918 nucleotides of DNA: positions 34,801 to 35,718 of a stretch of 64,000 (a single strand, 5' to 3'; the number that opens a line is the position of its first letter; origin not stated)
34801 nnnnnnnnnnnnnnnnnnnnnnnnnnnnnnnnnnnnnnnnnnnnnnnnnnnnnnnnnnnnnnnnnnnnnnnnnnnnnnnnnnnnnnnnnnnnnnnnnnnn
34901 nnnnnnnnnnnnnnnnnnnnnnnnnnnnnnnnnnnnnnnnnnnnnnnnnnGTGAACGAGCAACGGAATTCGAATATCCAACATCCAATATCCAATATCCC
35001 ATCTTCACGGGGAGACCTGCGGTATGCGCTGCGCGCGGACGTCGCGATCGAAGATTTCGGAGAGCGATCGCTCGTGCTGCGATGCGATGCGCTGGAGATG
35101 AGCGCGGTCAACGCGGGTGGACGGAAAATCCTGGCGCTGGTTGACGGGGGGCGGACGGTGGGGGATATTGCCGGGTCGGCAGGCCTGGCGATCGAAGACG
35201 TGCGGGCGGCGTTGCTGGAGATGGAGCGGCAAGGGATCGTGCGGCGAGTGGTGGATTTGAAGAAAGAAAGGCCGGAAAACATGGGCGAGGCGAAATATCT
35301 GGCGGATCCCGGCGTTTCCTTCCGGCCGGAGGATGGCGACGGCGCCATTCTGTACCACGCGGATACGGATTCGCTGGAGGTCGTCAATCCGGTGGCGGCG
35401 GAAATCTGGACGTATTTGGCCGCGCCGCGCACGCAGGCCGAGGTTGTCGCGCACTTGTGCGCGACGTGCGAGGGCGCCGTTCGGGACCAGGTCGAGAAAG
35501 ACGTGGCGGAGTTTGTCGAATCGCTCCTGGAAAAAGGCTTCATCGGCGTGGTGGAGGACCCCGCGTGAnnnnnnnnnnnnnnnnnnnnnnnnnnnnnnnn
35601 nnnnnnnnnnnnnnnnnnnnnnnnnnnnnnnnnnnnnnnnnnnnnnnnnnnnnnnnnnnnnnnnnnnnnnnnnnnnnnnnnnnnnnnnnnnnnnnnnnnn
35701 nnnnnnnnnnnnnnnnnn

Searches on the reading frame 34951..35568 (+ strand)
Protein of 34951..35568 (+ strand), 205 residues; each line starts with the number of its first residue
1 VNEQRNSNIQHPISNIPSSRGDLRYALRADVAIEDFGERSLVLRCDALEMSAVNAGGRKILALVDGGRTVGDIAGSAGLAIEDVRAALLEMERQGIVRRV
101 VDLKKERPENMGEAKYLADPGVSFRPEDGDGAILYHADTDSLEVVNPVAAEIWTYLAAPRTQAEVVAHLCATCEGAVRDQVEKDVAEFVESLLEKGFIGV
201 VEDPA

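Call 17: search_protein_families(library=pfam, proteins=[window:34951-35568:+], max_evalue=0.01)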
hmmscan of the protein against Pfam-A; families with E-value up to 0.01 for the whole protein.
window:34951-35568:+ (205 aa): 2 families
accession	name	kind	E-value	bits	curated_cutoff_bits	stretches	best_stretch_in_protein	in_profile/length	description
PF05402.18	PqqD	-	3.2e-15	56.6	23.4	1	133-198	3-67/67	Coenzyme PQQ synthesis protein D (PqqD)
PF16221.11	HTH_47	-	0.004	17.1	27.1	1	59-98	38-77/78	winged helix-turn-helix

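Call 26: find_homologous_proteins(query=window:34951-35568:+, max_evalue=0.00001)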
Query window:34951-35568:+ (205 aa): 125 proteins with E <= 0.00001 among 1231 candidates; the best 120 are listed.
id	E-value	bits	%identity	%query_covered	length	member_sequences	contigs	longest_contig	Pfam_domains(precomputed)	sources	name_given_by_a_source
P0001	5.9e-99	348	99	80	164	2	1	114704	PF05402.19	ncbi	ncbi:MAG: PqqD family peptide modification chaperone [Kiritimatiellia bacterium]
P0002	5.1e-94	332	76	100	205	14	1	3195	PF05402.19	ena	-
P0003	3.2e-93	329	75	100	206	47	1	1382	PF05402.19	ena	-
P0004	5.8e-90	319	74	100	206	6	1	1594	PF05402.19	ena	-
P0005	5.9e-88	312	74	100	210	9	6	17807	PF05402.19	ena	-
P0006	5.2e-87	309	80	89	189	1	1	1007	PF05402.19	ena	-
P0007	1.4e-86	308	79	89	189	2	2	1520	PF05402.19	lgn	-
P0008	3.5e-86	306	78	90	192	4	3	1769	PF05402.19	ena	-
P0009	1.1e-83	298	70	100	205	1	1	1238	PF01978.26,PF05402.19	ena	-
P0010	5.0e-83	296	76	92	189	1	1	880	PF05402.19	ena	-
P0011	4.3e-82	293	72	95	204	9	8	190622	PF05402.19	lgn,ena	-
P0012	1.9e-80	288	72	90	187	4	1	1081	PF05402.19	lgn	-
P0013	1.1e-78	282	72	90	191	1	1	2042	PF05402.19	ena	-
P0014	1.6e-78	281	75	89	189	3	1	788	PF05402.19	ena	-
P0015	1.6e-78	281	68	98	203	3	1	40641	PF05402.19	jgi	jgi:hypothetical protein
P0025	7.4e-77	276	67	100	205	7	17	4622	PF05402.19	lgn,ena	-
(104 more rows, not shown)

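Call 29: find_related_loci(query=A1, collection=metagenome_contigs, flank=5000)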
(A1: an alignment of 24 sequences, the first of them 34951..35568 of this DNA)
Query A1 (205 aa) in metagenome_contigs; peptide patterns used: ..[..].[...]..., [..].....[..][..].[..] (x = any residue, [..] = any of these).
360 stretches matched a pattern; 42 encode a relative of the query (tblastn E <= 1e-3); 42 distinct loci.
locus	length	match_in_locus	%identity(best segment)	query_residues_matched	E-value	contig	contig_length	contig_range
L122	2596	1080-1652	71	14-205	1e-83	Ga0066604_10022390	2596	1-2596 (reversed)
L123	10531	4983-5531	69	23-205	1e-79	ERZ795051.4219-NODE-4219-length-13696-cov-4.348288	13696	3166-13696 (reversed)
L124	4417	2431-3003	61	23-205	1e-76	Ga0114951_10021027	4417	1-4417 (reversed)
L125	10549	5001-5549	64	23-205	4e-74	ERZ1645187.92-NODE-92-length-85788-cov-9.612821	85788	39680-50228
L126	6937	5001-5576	65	11-205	1e-73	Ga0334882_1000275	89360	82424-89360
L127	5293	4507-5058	64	22-202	7e-73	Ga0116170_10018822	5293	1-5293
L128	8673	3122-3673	64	22-202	8e-73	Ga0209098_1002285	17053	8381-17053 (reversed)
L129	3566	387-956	59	23-204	8e-72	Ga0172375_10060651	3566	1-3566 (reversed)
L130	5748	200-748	62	23-205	3e-71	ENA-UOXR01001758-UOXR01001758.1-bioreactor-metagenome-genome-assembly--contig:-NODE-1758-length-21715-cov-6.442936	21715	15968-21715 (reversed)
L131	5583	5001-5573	62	18-205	8e-71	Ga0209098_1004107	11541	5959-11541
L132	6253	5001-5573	60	12-205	1e-70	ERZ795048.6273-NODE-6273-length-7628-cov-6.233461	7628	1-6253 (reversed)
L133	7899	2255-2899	54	6-204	3e-69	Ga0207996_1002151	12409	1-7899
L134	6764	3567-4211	54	6-204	3e-69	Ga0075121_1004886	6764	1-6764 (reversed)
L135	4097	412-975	60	22-202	5e-59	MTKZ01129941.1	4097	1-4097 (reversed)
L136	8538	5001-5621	37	31-202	5e-34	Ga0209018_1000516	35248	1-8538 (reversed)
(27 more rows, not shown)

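Call 42: find_encoding_contigs(protein=P0005, flank=6000, max_places=4)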
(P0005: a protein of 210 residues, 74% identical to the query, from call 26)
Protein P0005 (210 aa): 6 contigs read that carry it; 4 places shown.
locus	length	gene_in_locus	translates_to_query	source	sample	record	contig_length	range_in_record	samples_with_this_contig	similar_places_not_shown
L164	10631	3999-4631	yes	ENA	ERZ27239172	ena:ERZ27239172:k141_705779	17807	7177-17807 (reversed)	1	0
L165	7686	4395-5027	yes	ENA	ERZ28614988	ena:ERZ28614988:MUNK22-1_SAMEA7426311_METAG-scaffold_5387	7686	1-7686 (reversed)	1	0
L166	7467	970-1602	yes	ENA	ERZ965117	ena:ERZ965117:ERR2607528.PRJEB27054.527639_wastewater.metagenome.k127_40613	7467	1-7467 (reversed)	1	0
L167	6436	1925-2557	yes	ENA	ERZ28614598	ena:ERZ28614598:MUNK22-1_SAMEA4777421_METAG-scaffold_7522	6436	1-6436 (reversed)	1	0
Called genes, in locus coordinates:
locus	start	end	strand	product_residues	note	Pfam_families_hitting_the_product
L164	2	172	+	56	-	?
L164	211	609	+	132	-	PF04892:VanZ-LLP1 (weak)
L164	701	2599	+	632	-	PF13727:CoA_binding_3, PF01370:Epimerase, PF02719:Polysacc_synt_2, PF04321:RmlD_sub_bind, PF16363:GDP_Man_Dehyd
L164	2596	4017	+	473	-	PF05402:PqqD, PF04055:Radical_SAM, PF13186:SPASM (weak)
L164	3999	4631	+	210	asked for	PF05402:PqqD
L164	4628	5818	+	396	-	PF04055:Radical_SAM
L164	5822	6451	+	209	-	PF27840:ScmC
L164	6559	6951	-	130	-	-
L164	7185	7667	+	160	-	-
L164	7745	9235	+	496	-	PF22842:Pel9A-like_beta_helix, PF05048:NosD (weak), PF13229:Beta_helix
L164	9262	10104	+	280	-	-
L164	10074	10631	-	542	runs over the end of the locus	PF16957:Mal_decarbox_Al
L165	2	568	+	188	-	?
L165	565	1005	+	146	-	PF04892:VanZ-LLP1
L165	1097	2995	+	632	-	PF13727:CoA_binding_3, PF01370:Epimerase, PF02719:Polysacc_synt_2, PF04321:RmlD_sub_bind, PF16363:GDP_Man_Dehyd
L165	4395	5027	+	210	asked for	PF05402:PqqD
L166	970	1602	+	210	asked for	PF05402:PqqD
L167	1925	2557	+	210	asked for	PF05402:PqqD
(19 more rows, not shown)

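Call 43: find_encoding_contigs(protein=P0002, flank=3000, max_places=2)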
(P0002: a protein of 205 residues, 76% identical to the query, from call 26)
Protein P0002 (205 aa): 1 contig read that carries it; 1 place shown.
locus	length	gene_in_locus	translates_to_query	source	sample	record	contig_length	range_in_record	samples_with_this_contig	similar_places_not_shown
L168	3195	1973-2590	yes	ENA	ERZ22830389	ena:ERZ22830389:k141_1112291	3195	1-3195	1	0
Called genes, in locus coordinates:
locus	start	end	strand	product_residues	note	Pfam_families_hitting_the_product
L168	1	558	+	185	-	?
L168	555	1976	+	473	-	PF05402:PqqD, PF04055:Radical_SAM, PF13186:SPASM (weak)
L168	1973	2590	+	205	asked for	PF05402:PqqD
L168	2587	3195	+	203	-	?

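Call 44: find_encoding_contigs(protein=P0025, flank=4000, max_places=3)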
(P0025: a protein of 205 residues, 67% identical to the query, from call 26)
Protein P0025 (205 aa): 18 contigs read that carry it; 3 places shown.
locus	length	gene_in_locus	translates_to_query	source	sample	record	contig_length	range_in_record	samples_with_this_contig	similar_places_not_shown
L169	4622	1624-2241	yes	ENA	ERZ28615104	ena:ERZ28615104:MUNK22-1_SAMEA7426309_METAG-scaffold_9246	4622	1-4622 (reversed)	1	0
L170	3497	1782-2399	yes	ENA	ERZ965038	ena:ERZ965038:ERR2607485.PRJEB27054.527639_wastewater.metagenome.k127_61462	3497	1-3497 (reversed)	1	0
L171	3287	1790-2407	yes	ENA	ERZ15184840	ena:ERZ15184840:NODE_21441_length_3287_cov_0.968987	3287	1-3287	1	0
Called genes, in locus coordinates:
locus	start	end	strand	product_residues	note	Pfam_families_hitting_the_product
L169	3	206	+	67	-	?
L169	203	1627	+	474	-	PF05402:PqqD, PF04055:Radical_SAM, PF13186:SPASM (weak)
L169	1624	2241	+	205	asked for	PF05402:PqqD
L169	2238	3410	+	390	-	PF04055:Radical_SAM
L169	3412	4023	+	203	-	PF27840:ScmC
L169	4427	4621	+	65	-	?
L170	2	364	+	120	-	?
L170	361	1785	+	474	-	PF05402:PqqD, PF04055:Radical_SAM, PF13186:SPASM (weak)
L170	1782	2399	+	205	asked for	PF05402:PqqD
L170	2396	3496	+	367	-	?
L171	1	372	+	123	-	?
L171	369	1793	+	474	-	PF05402:PqqD, PF04055:Radical_SAM, PF13186:SPASM (weak)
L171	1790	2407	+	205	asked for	PF05402:PqqD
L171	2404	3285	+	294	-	?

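Call 80: search_protein_families(library=ncbifam, proteins=[window:34951-35568:+], max_evalue=0.001)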
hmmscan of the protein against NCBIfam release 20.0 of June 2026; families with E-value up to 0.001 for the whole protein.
window:34951-35568:+ (205 aa): 5 families
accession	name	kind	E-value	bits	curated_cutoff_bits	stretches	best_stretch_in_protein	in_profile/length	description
TIGR04248.1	SCM_PqqD_rel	equivalog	3.1e-11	43.3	100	1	117-199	1-82/84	SynChlorMet cassette protein ScmD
TIGR03859.1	PQQ_PqqD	equivalog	2.4e-08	33.7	46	1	144-198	28-80/81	pyrroloquinoline quinone biosynthesis peptide chaperone PqqD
NF033530.1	lasso_PqqD_Strm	exception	8.3e-08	32.3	70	1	129-196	10-76/78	lasso peptide biosynthesis PqqD family chaperone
TIGR04302.1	geo_PqqD_fam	equivalog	9.1e-06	26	100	1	144-198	48-100/102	GeoRSP system PqqD family peptide chaperone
NF033536.1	lasso_PqqD_Bac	exception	0.00061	19.9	80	0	148-198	37-86/88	lasso peptide biosynthesis PqqD family chaperone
